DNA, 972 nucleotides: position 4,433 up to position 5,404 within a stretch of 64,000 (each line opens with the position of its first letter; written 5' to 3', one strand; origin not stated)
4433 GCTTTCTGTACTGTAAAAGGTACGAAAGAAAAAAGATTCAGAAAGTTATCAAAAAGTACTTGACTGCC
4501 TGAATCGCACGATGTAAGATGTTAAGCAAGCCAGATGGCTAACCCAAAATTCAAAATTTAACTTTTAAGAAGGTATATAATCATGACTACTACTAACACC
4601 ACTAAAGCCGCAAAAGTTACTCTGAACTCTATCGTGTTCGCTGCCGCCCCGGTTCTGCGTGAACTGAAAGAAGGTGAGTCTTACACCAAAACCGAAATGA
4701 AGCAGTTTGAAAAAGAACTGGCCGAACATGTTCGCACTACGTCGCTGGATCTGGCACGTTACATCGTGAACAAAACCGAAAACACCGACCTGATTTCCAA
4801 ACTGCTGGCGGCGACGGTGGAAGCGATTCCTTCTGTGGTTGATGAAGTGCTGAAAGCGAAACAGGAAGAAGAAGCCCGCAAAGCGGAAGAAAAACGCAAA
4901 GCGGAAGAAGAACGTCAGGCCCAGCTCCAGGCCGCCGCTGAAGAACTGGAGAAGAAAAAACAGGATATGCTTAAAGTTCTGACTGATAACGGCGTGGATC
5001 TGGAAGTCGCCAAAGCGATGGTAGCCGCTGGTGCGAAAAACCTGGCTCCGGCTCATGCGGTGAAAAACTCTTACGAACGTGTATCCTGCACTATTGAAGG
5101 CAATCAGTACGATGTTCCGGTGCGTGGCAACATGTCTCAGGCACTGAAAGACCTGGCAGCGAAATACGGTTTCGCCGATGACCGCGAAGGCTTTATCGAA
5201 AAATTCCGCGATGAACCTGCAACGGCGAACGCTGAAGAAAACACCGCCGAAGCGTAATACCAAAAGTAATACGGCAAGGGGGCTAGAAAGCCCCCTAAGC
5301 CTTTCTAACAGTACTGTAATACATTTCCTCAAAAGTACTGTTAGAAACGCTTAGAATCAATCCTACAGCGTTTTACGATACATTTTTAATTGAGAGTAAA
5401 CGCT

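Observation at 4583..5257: Compositionally foreign gene (approx. 50% GC, E. coli-optimal codons) under a phage-type promoter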

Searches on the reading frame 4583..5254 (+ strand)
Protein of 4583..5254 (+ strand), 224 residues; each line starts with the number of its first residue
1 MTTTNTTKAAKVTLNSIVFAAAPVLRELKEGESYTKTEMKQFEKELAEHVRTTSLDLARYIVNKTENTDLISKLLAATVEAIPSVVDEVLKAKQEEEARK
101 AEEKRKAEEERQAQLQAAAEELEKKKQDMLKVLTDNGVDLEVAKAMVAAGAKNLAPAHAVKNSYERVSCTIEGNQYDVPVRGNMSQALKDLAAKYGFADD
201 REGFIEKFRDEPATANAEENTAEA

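Call 5: search_protein_families(library=pfam, proteins=[window:4583-5254:+], max_evalue=1)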
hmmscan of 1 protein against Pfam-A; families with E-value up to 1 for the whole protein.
window:4583-5254:+ (224 aa): 7 families
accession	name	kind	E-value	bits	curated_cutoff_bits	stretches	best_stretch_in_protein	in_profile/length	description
PF23356.2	TPR_PEP5_VPS11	-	0.0012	18.6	27.5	1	44-168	161-283/354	PEP5/VPS11 Clathrin repeat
PF03543.20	Peptidase_C58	-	0.085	12.9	23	1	84-148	41-105/205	Yersinia/Haemophilus virulence surface antigen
PF02108.21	FliH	-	0.094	13.1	24.1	1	35-81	14-59/128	Flagellar assembly protein FliH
PF07765.17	KIP1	-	0.11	13.1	33.9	1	108-140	9-41/74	KIP1-like protein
PF02194.20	PXA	-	0.14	12.8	27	1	39-131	30-109/181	PXA domain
PF00430.23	ATP-synt_B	-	0.73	10.3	28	1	91-145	73-127/132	ATP synthase B/B' CF(0)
PF04791.21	LMBR1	-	0.96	8.7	31.9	0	33-132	201-302/510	LMBR1-like membrane protein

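Call 6: search_protein_families(library=phrogs, proteins=[window:4583-5254:+], max_evalue=1)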
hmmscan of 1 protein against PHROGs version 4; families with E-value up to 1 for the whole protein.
window:4583-5254:+ (224 aa): 9 families
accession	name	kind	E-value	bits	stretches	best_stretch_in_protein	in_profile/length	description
phrog_20181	-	unknown function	1.8e-123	411.5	1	1-224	1-224/224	-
phrog_1376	-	unknown function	0.0045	17.2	1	90-160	285-360/362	-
phrog_14882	-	head and packaging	0.0063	17.3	1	80-127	45-93/238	virion structural protein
phrog_7819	-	tail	0.037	14.7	1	114-174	12-72/157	tail length tape measure protein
phrog_18347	-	unknown function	0.045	13.9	1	88-128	304-344/397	-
phrog_17951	-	unknown function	0.1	14.1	1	65-102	2-42/98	-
phrog_6028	-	unknown function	0.11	13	1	57-133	178-254/265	-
phrog_38563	-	unknown function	0.16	11.9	1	33-92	374-433/464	-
phrog_1701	-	DNA, RNA and nucleotide metabolism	0.4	11.4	1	56-167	117-224/323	DnaD-like helicase loader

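Call 14: find_homologous_proteins(query=window:4583-5254:+, max_evalue=0.001)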
Query window:4583-5254:+ (224 aa): 30 proteins with E <= 0.001 among 2719 candidates.
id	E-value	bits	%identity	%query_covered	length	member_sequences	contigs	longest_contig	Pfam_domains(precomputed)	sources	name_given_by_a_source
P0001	9.6e-132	454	100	100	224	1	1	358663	-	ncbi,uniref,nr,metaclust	ncbi:hypothetical protein GAP32_005 [Cronobacter phage vB_CsaM_GAP32]|uniref:Uncharacterized protein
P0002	8.7e-109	380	83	100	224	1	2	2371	-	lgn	-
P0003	7.1e-91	321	72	100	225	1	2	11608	-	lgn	-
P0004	3.8e-90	319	72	100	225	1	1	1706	-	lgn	-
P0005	4.3e-90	319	71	95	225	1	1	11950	-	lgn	-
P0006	1.2e-89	317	71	100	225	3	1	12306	-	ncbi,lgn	-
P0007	5.6e-89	315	71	100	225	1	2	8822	-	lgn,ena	-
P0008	8.8e-88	311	71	100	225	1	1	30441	-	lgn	-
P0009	2.6e-87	310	70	100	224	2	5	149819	-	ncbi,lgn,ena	-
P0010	2.8e-86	306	70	100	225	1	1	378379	-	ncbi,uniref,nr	ncbi:hypothetical protein FDG95_gp423 [Pectobacterium phage vB_PcaM_CBB]|uniref:Uncharacterized prot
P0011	3.4e-86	306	69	100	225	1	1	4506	-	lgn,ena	-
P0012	2.0e-85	303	69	100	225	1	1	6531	-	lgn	-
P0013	7.0e-84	298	66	100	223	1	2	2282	-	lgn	-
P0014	5.6e-75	269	60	99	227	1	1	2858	-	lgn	-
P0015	1.3e-70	255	62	96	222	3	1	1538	-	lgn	-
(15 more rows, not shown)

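Call 15: search_solved_structures(query=window:4583-5254:+, max_evalue=10, show_alignments=3)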
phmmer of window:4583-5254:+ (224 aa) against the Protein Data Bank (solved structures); distinct sequences matched with E-value up to 10: 5.
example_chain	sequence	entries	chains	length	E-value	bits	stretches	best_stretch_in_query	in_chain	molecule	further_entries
9hbc_A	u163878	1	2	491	0.068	16.3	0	101-206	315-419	MoFe nitrogenase subunit D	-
8vvn_B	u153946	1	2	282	0.24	14.5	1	68-165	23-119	Chemotaxis protein MotB-related protein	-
7udk_A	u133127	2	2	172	0.45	13.6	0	120-148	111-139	Designed helical repeat protein (DHR) RPB_LRP2_R4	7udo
2vfw_A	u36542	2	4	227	0.58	13.2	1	51-174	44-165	SHORT-CHAIN Z-ISOPRENYL DIPHOSPHATE SYNTHETASE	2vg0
2vg1_A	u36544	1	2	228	0.59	13.2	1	51-174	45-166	SHORT-CHAIN Z-ISOPRENYL DIPHOSPHATE SYNTHETASE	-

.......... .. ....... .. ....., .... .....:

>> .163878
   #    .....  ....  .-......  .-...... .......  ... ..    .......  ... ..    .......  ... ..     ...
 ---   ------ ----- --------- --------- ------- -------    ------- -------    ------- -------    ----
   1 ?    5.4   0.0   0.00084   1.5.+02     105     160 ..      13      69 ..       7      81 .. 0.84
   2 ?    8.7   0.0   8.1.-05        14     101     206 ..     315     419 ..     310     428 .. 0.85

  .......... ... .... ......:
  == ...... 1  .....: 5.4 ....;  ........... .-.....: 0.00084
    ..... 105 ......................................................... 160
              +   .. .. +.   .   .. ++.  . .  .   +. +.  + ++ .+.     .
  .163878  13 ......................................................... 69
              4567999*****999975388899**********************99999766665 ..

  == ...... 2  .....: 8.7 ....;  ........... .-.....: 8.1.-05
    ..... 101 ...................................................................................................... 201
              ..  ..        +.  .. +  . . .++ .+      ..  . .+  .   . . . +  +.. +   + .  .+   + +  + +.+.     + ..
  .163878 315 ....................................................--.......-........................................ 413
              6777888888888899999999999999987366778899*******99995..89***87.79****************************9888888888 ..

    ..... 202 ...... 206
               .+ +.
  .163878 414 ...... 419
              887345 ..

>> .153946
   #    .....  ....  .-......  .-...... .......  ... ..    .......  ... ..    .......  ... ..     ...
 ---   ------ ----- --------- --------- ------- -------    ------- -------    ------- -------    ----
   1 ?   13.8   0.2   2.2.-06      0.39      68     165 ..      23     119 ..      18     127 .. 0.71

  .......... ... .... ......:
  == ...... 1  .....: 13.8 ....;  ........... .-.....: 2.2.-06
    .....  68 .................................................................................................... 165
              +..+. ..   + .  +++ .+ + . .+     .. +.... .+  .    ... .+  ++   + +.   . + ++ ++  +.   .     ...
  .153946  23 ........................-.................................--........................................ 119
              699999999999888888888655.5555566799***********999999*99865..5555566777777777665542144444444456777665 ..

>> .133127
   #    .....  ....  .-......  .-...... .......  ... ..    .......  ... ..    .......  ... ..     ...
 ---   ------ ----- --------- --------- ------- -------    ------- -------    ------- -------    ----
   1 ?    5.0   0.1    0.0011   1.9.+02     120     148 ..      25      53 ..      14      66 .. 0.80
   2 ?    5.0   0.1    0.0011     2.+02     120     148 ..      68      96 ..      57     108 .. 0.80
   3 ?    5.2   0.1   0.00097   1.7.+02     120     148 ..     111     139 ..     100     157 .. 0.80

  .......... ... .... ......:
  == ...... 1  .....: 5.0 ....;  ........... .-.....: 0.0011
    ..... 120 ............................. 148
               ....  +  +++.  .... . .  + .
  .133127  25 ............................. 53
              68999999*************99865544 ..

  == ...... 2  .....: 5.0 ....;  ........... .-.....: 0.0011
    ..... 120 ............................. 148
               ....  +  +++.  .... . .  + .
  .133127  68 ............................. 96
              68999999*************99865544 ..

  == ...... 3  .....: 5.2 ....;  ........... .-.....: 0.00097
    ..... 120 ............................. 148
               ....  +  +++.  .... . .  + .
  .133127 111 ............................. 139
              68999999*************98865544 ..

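Call 16: search_dna_similar(query=window:4583-5254:+, collection=phages, mode=protein, max_rows=40, max_evalue=0.001)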
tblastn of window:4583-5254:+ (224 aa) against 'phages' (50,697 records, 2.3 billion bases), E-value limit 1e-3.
Records with a match: 19; places in all: 21; records where one place covers at least 80% of the query: 18.
Best place of each record, by identity: >=99% 2; 60-80% 2; <60% 15.
By first word of the organism name: Erwinia 8; Yersinia 4; Cronobacter 2; Pectobacterium 2; Serratia 2; Xanthomonas 1.
By host as written in the record: - 4; Erwinia amylovora 3; Erwinia amylovora SNUABM_01 3; Cronobacter sakazakii 2; Pectobacterium carotovorum subsp. carotovorum strain CBBL19-1-37 2; Serratia marcescens UCC2017 2; Erwinia aphidicola W09_2 1; Xanthomonas vesicatoria 1; and 1 more.
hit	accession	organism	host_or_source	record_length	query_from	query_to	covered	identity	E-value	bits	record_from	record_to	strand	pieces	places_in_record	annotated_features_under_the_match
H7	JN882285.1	Cronobacter phage vB_CsaM_GAP32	Cronobacter sakazakii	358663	14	212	89%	100.0%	1e-98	319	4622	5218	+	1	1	hypothetical protein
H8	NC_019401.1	Cronobacter phage vB_CsaM_GAP32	Cronobacter sakazakii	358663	14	212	89%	100.0%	1e-98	319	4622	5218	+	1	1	hypothetical protein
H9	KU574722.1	Pectobacterium phage vB_PcaM_CBB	Pectobacterium carotovorum subsp. ...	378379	14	212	89%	69.5%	4e-68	231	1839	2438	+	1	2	redundant repeat | hypothetical protein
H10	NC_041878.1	Pectobacterium phage vB_PcaM_CBB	Pectobacterium carotovorum subsp. ...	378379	14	212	89%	69.5%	4e-68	231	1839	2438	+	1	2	redundant repeat | hypothetical protein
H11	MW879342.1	Erwinia phage pEa_SNUABM_19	Erwinia amylovora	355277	14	212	89%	48.0%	1e-37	144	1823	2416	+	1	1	hypothetical protein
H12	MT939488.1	Erwinia phage pEa_SNUABM_50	Erwinia amylovora SNUABM_01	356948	14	212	89%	48.0%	1e-37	144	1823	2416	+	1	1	hypothetical protein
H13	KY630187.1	Serratia phage BF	Serratia marcescens UCC2017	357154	14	212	89%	48.0%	1e-37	144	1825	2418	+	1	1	hypothetical protein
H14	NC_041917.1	Serratia phage BF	Serratia marcescens UCC2017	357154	14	212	89%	48.0%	1e-37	144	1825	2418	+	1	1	hypothetical protein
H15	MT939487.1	Erwinia phage pEa_SNUABM_47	Erwinia amylovora SNUABM_01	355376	14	212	89%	47.5%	9e-38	144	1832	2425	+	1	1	hypothetical protein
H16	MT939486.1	Erwinia phage pEa_SNUABM_12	Erwinia amylovora SNUABM_01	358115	14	212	89%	47.5%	9e-38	144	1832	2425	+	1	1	hypothetical protein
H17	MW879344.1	Erwinia phage pEa_SNUABM_49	Erwinia amylovora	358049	14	212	89%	47.0%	1e-37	144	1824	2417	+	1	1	hypothetical protein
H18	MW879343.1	Erwinia phage pEa_SNUABM_44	Erwinia amylovora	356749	14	212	89%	46.5%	2e-37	144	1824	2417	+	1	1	hypothetical protein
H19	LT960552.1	Yersinia phage fHe-Yen9-03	-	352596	14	212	89%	43.7%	5e-38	145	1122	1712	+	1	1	g001: hypothetical protein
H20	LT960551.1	Yersinia phage fHe-Yen9-04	-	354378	14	212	89%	43.2%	1e-37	144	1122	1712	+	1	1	g001: hypothetical protein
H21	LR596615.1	Yersinia phage fHe-Yen9-04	-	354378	14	212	89%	43.2%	1e-37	144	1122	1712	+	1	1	g001: hypothetical protein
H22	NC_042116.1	Yersinia phage fHe-Yen9-04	-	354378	14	212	89%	43.2%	1e-37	144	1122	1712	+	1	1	g001: hypothetical protein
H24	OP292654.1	Xanthomonas phage XbC2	Xanthomonas vesicatoria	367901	14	211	88%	40.0%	3e-20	94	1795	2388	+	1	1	hypothetical protein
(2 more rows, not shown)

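Call 18: get_annotated_region(hit=H14, flank=12000)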
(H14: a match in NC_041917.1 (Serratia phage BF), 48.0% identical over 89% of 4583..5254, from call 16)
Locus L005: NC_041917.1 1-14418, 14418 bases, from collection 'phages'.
description: Serratia phage BF, complete genome.
organism: Serratia phage BF (NCBI taxid 1962671)
taxonomy: Viruses; Duplodnaviria; Heunggongvirae; Uroviricota; Caudoviricetes; Eneladusvirus; Eneladusvirus BF
host: Serratia marcescens UCC2017; source: compost; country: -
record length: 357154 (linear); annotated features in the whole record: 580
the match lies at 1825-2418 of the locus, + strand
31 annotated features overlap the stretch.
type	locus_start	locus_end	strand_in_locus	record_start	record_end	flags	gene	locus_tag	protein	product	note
CDS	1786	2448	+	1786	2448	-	-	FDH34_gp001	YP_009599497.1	hypothetical protein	-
CDS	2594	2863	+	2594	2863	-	-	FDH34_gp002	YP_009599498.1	hypothetical protein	-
CDS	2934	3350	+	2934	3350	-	-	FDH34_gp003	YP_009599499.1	endonuclease VII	gp13.5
CDS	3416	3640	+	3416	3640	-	-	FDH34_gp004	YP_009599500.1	hypothetical protein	-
CDS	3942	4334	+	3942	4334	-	-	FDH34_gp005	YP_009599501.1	hypothetical protein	-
CDS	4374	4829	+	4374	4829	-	-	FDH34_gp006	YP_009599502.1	hypothetical protein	-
CDS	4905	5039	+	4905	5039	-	-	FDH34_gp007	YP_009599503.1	hypothetical protein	-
CDS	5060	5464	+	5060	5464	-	-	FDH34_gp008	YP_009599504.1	hypothetical protein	-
CDS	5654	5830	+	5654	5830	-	-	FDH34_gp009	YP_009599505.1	hypothetical protein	-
CDS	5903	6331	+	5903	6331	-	-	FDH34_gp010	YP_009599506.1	hypothetical protein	-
CDS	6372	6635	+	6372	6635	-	-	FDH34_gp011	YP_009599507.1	hypothetical protein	-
CDS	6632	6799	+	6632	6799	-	-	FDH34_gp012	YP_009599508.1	hypothetical protein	-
CDS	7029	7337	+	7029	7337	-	-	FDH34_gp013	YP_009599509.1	hypothetical protein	-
CDS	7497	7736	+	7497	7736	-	-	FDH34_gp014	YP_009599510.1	hypothetical protein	-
CDS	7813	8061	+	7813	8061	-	-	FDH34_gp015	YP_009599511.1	hypothetical protein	-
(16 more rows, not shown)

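Call 19: get_annotated_region(hit=H22, flank=12000)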
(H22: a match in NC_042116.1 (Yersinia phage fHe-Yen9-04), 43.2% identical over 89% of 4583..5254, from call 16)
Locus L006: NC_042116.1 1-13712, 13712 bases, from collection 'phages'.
description: Yersinia phage fHe-Yen9-04 genome assembly, complete genome: monopartite.
organism: Yersinia phage fHe-Yen9-04 (NCBI taxid 2052742)
taxonomy: Viruses; Duplodnaviria; Heunggongvirae; Uroviricota; Caudoviricetes; Eneladusvirus; Eneladusvirus Yen904
host: -; source: -; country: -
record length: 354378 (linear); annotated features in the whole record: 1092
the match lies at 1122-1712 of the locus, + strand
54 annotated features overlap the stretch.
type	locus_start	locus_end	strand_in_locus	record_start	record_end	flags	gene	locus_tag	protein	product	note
regulatory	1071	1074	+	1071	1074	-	-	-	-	ribosome_binding_site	-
CDS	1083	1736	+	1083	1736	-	g001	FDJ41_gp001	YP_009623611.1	hypothetical protein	-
regulatory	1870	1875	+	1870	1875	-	-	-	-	ribosome_binding_site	-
CDS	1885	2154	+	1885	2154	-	g002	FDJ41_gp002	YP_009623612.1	hypothetical protein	-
regulatory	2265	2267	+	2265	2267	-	-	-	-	ribosome_binding_site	-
CDS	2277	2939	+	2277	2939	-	g003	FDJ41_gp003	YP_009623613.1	hypothetical protein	-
regulatory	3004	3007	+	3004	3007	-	-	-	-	ribosome_binding_site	-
CDS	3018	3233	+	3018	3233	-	g004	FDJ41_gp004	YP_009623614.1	hypothetical protein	-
regulatory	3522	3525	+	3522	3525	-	-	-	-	ribosome_binding_site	-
CDS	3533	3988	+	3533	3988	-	g005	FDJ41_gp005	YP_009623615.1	hypothetical protein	-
regulatory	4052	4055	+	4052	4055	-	-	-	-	ribosome_binding_site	-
CDS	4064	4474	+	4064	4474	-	g006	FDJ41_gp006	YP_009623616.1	hypothetical protein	-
regulatory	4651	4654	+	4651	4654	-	-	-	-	ribosome_binding_site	-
CDS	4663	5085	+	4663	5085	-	g007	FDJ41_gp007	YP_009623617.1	hypothetical protein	-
regulatory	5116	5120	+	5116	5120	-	-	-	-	ribosome_binding_site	-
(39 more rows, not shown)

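Call 20: get_annotated_region(hit=H24, flank=12000)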
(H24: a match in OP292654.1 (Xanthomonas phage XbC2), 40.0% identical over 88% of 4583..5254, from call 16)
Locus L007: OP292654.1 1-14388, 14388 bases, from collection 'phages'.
description: Xanthomonas phage XbC2, complete genome.
organism: Xanthomonas phage XbC2 (NCBI taxid 2978503)
taxonomy: Viruses; Duplodnaviria; Heunggongvirae; Uroviricota; Caudoviricetes; Mimasvirus
host: Xanthomonas vesicatoria; source: water from irrigation channel; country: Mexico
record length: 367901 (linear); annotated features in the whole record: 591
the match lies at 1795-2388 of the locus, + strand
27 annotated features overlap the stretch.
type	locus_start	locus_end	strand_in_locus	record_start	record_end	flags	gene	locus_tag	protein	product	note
CDS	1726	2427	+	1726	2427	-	-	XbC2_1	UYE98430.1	hypothetical protein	-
CDS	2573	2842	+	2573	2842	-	-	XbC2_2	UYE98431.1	hypothetical protein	-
CDS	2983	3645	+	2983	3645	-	-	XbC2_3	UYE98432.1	hypothetical protein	-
CDS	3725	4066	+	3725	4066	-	-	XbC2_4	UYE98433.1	hypothetical protein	-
CDS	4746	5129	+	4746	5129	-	-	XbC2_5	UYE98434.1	hypothetical protein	-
CDS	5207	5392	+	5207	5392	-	-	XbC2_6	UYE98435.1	hypothetical protein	-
CDS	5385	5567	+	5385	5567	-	-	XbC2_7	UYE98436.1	hypothetical protein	-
CDS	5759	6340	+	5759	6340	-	-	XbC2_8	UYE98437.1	hypothetical protein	-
CDS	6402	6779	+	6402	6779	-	-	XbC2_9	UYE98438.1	hypothetical protein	-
CDS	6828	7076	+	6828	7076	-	-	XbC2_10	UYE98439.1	hypothetical protein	-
CDS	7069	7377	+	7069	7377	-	-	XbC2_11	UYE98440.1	hypothetical protein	-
CDS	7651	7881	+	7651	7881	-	-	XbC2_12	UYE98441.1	hypothetical protein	-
CDS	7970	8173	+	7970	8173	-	-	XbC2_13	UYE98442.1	hypothetical protein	-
CDS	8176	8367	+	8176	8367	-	-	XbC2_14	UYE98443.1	hypothetical protein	-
CDS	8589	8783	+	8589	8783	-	-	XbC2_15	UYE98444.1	hypothetical protein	-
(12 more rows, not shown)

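Call 26: search_solved_structures(query=A1, max_evalue=10, show_alignments=3)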
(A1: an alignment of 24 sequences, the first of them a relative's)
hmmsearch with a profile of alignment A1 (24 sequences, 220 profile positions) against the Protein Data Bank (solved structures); distinct sequences matched with E-value up to 10: 7.
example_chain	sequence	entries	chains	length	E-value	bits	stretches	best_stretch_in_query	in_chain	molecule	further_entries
1kil_E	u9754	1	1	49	1.9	11.1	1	96-136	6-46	Complexin I SNARE-complex binding region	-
9az4_G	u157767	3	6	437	2.6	10.7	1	44-116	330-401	Inverted formin-2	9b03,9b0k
8rv2_E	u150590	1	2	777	3.4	10.3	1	44-116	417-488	Isoform 2 of Inverted formin-2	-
5w5c_E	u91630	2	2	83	4.2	10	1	90-138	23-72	Complexin-1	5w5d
9azp_G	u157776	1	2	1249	4.4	9.9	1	44-116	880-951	Inverted formin-2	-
5go9_A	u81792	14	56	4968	6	9.5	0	80-134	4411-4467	RyR2 | Ryanodine receptor 2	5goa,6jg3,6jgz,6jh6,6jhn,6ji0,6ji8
9ncf_S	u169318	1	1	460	9.5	8.9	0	8-41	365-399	Immunoglobulin-like domain protein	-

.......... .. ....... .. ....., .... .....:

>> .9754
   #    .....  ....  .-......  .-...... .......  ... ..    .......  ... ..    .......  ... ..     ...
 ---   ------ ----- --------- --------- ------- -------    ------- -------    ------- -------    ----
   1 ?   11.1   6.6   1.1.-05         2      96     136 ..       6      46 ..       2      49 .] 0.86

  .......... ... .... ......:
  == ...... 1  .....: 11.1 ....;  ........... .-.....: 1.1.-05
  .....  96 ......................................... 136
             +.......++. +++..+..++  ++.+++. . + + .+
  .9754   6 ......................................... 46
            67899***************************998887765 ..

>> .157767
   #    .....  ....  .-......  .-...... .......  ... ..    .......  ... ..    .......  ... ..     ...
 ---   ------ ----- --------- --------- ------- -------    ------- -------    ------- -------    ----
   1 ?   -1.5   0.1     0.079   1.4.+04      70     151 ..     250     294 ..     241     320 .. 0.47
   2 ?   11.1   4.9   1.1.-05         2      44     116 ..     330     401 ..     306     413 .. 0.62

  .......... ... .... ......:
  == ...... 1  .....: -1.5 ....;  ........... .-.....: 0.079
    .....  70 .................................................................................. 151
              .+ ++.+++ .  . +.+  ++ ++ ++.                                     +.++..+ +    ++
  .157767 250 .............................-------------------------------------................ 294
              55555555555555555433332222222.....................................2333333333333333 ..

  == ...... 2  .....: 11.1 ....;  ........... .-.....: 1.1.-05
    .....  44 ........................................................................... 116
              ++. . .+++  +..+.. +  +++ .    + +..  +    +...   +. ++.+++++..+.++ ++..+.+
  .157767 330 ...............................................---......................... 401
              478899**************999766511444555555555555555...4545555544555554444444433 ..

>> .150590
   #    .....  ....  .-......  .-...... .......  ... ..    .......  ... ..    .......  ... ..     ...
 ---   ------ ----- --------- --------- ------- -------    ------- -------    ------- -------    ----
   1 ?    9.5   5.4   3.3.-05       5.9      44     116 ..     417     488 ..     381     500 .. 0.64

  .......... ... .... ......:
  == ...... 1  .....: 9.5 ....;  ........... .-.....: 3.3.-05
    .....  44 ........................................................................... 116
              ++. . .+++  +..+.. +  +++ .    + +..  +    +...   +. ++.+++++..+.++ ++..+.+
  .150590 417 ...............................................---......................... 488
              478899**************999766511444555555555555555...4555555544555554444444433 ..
